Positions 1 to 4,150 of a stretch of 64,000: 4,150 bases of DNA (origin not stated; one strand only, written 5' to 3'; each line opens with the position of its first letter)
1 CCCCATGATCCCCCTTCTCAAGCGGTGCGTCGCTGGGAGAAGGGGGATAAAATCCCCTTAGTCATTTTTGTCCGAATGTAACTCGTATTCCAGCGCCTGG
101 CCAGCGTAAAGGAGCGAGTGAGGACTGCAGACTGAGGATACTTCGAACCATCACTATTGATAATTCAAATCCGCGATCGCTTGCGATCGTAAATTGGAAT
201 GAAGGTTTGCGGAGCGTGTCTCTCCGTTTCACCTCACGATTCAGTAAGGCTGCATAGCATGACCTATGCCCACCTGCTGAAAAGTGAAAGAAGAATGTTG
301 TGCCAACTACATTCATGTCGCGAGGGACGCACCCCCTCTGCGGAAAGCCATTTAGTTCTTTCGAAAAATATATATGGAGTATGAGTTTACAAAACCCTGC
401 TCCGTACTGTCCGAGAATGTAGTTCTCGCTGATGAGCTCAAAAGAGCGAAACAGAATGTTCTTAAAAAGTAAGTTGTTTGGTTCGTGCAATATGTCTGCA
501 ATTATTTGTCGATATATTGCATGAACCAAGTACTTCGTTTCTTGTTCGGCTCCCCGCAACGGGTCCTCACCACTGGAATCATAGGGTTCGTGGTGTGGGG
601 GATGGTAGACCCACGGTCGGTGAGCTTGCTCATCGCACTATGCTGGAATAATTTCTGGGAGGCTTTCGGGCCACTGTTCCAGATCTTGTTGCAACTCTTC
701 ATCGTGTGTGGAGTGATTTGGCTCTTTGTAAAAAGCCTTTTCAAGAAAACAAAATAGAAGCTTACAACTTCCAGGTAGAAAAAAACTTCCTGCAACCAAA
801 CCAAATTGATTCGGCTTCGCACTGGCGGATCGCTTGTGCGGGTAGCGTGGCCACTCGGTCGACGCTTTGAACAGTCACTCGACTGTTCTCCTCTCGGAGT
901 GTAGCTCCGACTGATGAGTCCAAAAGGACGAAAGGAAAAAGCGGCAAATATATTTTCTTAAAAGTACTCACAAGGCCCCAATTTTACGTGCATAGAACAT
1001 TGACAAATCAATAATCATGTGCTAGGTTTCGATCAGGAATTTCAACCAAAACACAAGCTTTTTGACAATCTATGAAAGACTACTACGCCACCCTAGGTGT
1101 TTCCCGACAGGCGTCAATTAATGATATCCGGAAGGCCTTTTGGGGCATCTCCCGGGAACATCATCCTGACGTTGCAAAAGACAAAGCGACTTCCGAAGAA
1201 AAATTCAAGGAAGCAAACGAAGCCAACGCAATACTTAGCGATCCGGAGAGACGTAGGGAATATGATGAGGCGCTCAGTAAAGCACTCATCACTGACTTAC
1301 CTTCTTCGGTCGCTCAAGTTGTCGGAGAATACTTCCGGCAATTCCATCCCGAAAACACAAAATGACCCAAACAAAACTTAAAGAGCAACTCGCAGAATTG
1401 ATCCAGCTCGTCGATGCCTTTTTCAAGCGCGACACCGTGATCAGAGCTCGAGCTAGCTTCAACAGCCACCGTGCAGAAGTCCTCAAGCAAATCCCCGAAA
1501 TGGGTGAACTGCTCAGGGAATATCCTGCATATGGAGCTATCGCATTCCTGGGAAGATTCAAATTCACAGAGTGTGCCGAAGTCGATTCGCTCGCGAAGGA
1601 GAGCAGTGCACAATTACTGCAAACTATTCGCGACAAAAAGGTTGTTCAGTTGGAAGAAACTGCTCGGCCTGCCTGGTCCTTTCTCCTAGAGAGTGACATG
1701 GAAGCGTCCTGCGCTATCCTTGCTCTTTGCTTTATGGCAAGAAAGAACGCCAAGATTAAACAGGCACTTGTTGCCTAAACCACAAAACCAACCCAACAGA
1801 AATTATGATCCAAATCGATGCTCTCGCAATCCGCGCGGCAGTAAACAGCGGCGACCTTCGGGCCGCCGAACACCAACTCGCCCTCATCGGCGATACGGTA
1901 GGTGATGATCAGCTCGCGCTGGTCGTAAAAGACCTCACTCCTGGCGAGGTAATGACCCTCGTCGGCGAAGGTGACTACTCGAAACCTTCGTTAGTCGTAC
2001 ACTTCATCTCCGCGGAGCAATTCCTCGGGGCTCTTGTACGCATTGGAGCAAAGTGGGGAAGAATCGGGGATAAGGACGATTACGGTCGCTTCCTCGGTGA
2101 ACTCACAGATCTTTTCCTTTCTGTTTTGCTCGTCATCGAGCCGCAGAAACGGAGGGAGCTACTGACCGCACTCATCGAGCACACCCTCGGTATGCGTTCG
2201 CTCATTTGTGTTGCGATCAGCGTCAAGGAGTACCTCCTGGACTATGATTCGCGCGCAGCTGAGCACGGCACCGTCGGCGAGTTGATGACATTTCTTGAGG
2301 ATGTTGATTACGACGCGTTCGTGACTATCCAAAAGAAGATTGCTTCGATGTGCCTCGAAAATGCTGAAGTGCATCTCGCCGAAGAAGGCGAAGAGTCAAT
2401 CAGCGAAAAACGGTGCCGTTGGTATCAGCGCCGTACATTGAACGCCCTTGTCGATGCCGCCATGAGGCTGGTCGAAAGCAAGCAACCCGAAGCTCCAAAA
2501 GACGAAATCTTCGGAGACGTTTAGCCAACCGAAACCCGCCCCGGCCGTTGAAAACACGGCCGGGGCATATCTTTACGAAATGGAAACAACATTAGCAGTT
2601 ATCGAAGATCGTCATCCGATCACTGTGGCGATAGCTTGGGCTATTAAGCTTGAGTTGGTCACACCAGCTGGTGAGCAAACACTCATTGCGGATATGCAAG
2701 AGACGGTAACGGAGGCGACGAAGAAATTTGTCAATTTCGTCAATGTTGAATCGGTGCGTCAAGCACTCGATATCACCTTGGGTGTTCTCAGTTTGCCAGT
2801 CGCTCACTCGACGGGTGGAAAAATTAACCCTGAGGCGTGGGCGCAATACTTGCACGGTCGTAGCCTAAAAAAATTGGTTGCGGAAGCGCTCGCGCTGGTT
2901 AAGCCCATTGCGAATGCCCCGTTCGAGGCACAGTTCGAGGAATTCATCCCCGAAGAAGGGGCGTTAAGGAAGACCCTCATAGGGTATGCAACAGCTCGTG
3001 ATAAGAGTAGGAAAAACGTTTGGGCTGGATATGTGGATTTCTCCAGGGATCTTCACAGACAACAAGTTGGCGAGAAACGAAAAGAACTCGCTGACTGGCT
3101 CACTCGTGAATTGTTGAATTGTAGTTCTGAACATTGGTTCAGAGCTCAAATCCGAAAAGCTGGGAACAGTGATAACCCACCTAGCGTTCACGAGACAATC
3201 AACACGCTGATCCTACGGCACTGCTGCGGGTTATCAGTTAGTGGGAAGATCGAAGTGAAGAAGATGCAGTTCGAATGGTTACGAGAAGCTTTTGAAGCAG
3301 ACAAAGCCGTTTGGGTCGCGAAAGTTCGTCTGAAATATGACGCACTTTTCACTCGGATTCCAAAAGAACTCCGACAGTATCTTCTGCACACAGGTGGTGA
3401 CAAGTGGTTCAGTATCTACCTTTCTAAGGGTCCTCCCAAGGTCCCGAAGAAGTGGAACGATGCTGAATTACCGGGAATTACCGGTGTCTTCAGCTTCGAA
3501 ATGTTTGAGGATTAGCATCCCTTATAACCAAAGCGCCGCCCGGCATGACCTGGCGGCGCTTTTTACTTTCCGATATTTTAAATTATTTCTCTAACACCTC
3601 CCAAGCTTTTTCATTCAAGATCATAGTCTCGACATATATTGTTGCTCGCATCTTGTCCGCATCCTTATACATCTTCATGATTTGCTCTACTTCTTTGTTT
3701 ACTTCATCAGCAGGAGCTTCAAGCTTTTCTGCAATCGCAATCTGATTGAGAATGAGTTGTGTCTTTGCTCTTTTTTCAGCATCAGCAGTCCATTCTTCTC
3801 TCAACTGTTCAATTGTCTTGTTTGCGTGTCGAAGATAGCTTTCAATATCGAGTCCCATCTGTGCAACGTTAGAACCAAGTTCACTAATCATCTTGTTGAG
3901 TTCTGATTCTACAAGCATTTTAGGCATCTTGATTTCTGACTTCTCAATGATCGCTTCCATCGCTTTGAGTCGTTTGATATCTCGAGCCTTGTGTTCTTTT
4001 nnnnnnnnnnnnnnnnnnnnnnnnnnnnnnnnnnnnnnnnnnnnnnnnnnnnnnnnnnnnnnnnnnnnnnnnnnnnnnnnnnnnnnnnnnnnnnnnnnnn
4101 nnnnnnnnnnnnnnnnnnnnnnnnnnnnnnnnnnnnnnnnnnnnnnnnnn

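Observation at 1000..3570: High-GC four-gene island (J-domain protein plus three unknowns) behind the ribozyme pair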

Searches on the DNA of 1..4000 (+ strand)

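Call 6: search_rna_families(source=window, start=1, end=4000, threshold=evalue, max_evalue=10, show_alignments=4)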
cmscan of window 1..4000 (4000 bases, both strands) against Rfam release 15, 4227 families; matches with E-value up to 10: 9.
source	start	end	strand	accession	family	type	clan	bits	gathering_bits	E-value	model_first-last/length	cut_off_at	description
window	404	457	+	RF00008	Hammerhead_3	Gene; ribozyme;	CL00010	42.7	48.5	3.8e-07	1-54/54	no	Hammerhead ribozyme (type III)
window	886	939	+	RF00008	Hammerhead_3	Gene; ribozyme;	CL00010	38.9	48.5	4.3e-06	1-54/54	no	Hammerhead ribozyme (type III)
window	3461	3565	+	RF02865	ncS01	Gene; sRNA;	-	30.2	58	0.016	1-110/110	no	Burkholderia sRNA 1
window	472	536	-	RF01898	mir-363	Gene; miRNA;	CL00110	21.6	58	0.16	1-80/80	no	mir-363 microRNA precursor family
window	3559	3620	-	RF01605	plasmodium_snoR30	Gene; snRNA; snoRNA; CD-box;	-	21.5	43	7.6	1-74/74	no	small nucleolar RNA snoR30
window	665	840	-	RF01889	lincRNA-p21_1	Gene; lncRNA;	-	17.5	75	6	1-174/174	no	LincRNA-p21 conserved region 1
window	3530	3633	-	RF02503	Atu_C9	Gene; sRNA;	-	17.2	40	0.16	76-192/192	no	Rhizobiales sRNA Atu_C9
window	1189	1225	-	RF01716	PhotoRC-I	Cis-reg;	-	16.5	45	0.76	1-44/44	no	PhotoRC-I RNA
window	2990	3013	+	RF02914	DUF805b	Cis-reg;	CL00115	12.8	35.6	7.4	1-35/35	no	DUF805b RNA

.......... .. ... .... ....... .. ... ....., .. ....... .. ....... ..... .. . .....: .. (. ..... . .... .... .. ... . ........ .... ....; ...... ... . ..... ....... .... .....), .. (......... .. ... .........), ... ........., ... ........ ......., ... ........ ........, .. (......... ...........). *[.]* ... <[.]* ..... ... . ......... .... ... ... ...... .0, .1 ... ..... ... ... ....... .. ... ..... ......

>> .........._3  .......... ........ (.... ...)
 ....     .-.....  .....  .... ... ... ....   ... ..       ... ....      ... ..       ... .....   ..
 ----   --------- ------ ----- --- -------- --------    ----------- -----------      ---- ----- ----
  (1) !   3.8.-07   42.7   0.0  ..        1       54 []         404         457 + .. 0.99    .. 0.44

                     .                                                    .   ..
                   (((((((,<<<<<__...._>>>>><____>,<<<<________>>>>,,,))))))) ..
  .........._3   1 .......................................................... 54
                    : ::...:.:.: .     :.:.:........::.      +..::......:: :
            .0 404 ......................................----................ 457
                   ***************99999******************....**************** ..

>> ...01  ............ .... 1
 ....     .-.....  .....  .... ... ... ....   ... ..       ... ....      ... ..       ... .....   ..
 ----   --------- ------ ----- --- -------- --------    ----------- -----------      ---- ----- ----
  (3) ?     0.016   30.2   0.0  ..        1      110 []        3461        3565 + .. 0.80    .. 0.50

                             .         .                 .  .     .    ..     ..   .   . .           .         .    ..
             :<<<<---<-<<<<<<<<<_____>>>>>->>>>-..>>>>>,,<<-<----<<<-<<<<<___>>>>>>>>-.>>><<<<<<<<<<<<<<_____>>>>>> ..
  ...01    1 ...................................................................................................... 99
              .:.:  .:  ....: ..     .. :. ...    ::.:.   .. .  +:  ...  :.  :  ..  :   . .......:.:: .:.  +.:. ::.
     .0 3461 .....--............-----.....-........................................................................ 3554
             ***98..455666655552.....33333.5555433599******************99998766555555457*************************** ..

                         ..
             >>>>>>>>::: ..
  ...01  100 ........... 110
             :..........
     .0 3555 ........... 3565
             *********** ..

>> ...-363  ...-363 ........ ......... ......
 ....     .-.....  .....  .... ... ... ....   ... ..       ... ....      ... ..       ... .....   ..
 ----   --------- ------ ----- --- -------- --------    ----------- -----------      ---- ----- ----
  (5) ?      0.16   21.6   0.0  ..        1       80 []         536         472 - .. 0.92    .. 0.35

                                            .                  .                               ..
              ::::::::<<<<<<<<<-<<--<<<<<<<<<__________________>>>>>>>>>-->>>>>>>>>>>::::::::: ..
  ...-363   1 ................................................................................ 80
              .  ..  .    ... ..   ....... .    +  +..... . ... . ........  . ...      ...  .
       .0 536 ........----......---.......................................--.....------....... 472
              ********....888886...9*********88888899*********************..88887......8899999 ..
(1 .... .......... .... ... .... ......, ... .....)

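Call 13: search_rna_families(source=L001, start=3500, end=8600, threshold=evalue, max_evalue=5, show_alignments=4)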
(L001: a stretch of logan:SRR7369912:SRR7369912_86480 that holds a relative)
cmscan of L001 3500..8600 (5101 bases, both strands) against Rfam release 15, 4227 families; matches with E-value up to 5: 9.
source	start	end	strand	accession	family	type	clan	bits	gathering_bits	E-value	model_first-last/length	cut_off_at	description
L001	4690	4743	+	RF00008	Hammerhead_3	Gene; ribozyme;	CL00010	43.7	48.5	2.4e-07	1-54/54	no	Hammerhead ribozyme (type III)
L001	7825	7878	+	RF00008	Hammerhead_3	Gene; ribozyme;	CL00010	42.7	48.5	4.8e-07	1-54/54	no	Hammerhead ribozyme (type III)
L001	8307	8360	+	RF00008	Hammerhead_3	Gene; ribozyme;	CL00010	38.9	48.5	5.5e-06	1-54/54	no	Hammerhead ribozyme (type III)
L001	4897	4978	+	RF03980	mir-2012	Gene; miRNA;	-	34.7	90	0.00043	1-84/84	no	mir-2012 microRNA precursor family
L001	4898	4976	+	RF00366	mir-BHRF1-2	Gene; miRNA;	-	25.6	87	0.19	1-65/65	no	mir-BHRF1-2 microRNA precursor family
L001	3638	3679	-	RF01791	F6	Gene; sRNA;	-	24.1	46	0.51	1-57/57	no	F6 TB sRNA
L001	7893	7957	-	RF01898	mir-363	Gene; miRNA;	CL00110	21.6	58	0.2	1-80/80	no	mir-363 microRNA precursor family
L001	3610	3685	+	RF02612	BSR1350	Gene; sRNA;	-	21.5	216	1.4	1-176/176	no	Brucella sRNA 1350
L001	4903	4972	+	RF03694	mir-266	Gene; miRNA;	-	19.4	80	4.3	1-83/83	no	mir-266 microRNA precursor family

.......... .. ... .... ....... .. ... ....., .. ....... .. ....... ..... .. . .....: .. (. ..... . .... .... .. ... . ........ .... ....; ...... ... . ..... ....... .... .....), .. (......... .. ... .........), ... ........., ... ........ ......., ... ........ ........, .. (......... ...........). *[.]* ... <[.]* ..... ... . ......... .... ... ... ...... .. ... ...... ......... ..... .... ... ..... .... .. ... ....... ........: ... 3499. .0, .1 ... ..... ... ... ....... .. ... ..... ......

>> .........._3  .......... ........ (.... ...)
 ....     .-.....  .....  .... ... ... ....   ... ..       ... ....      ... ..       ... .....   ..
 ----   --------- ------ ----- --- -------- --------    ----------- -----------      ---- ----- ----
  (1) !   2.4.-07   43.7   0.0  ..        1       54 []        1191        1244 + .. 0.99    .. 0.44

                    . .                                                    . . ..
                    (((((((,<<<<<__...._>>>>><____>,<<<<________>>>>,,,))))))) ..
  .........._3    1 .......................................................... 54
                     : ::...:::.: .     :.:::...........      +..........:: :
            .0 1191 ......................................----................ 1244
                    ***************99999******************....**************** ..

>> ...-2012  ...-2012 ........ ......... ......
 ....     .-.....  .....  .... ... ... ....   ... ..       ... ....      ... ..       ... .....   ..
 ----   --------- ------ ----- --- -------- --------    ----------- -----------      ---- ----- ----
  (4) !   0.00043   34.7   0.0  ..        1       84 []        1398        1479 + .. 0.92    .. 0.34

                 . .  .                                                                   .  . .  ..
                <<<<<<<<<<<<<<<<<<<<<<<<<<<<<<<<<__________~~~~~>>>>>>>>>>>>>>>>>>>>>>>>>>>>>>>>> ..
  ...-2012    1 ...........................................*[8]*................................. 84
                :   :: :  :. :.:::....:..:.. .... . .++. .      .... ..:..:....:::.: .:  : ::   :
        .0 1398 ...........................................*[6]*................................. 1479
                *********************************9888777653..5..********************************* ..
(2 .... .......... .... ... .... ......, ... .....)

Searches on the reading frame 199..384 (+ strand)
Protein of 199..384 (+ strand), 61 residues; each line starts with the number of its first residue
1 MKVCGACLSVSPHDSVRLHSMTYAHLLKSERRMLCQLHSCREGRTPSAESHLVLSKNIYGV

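Call 8: search_protein_families(library=pfam, proteins=[window:199-384:+], max_evalue=1)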
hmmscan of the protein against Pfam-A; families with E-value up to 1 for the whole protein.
window:199-384:+ (61 aa): 1 family
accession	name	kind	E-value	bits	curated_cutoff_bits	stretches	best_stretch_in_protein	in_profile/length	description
PF21671.2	CPL1-like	-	0.046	14.2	27.4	1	2-50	11-56/60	Protein CPL1-like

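Call 9: search_protein_families(library=phrogs, proteins=[window:199-384:+], max_evalue=1)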
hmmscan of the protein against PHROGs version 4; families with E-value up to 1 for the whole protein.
window:199-384:+ (61 aa): 0 families

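Call 10: search_protein_families(library=padloc, proteins=[window:199-384:+], max_evalue=1)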
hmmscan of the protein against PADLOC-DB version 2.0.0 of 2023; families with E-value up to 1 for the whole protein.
window:199-384:+ (61 aa): 0 families

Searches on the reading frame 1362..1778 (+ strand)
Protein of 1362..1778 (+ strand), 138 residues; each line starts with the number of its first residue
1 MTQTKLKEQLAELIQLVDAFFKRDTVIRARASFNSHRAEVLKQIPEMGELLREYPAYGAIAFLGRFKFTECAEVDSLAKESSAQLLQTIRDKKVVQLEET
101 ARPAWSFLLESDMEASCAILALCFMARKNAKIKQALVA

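Call 8: search_protein_families(library=pfam, proteins=[window:1362-1778:+], max_evalue=1)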
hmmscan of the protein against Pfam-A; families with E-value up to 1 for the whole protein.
window:1362-1778:+ (138 aa): 0 families

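Call 9: search_protein_families(library=phrogs, proteins=[window:1362-1778:+], max_evalue=1)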
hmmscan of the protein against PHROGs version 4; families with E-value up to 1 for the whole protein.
window:1362-1778:+ (138 aa): 1 family
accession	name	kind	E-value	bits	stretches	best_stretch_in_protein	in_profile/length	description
phrog_29991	-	unknown function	0.13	13.3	0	4-51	31-77/120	-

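Call 10: search_protein_families(library=padloc, proteins=[window:1362-1778:+], max_evalue=1)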
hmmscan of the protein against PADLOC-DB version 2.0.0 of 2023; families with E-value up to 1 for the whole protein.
window:1362-1778:+ (138 aa): 0 families

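Call 26: search_protein_families(library=ncbifam, proteins=[window:1362-1778:+], max_evalue=1)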
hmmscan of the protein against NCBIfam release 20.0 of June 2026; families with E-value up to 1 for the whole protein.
window:1362-1778:+ (138 aa): 0 families

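Call 55: search_protein_families(library=ncbifam, alignment_id=A4, max_evalue=1)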
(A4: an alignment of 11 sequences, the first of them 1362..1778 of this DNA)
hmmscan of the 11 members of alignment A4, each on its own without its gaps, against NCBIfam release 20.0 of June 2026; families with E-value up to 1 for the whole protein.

A. member 1, window:1362-1778:+ (138 aa): 0 families

B. families by the number of members that match (of 11 scanned): 6 families
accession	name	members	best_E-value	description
NF005068.0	PRK06486.1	2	0.012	aldolase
NF040857.1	condensinMksB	1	0.037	Mks condensin complex protein MksB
NF007958.0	PRK10677.1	1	0.049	molybdate ABC transporter substrate-binding protein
NF058525.1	Thoeris_type3_ThcA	1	0.086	Thoeris type III anti-phage system protein ThcA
NF005451.0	PRK07044.1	1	0.1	aldolase II superfamily protein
NF008194.0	PRK10948.1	1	0.14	Fe-S cluster assembly protein SufD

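Call 62: search_solved_structures(query=A4, max_evalue=1)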
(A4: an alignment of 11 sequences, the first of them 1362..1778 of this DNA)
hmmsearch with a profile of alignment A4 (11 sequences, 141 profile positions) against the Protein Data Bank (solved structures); distinct sequences matched with E-value up to 1: 0.
